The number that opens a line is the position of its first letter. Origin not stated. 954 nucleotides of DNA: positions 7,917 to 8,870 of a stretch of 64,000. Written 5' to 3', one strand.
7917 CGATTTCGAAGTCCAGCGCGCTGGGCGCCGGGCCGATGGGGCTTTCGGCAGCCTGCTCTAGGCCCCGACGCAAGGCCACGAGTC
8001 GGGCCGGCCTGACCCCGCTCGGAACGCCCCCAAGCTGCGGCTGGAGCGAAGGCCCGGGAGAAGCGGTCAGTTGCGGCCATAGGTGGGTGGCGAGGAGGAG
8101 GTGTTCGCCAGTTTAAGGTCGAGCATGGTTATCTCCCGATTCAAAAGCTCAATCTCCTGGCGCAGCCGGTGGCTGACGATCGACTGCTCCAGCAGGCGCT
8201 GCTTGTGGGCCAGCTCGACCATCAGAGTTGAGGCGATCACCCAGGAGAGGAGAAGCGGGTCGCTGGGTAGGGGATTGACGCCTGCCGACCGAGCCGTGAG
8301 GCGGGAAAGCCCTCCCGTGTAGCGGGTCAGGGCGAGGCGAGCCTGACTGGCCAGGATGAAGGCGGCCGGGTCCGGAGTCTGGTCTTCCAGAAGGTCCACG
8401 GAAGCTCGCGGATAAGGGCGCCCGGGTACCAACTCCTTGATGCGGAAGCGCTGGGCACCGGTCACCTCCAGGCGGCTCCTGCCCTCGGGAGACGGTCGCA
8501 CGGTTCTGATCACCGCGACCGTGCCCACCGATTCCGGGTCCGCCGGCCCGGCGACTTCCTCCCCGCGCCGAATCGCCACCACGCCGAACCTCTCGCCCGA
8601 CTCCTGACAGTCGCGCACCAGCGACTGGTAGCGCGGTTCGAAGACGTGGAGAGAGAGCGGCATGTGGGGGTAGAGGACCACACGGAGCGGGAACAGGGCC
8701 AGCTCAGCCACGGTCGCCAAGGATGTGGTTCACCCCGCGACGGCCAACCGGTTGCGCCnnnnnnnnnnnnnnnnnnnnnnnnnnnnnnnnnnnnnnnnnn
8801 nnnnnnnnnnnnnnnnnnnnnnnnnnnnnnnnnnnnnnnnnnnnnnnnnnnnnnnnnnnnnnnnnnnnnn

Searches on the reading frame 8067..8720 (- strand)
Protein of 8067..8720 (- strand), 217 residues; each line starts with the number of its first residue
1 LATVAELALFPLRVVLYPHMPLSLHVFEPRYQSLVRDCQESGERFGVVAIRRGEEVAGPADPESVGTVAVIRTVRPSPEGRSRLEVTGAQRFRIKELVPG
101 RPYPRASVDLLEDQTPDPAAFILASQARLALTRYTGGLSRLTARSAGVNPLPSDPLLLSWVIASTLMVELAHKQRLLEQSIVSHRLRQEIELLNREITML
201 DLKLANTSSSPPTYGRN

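Call 37: search_protein_families(library=pfam, proteins=[window:8067-8720:-], max_evalue=0.00001)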
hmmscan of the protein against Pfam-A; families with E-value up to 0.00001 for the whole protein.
window:8067-8720:- (217 aa): 1 family
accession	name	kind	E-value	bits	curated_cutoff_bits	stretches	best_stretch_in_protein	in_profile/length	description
PF02190.22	LON_substr_bdg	-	1.4e-33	116.9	28.7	1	6-195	1-200/200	ATP-dependent protease La (LON) substrate-binding domain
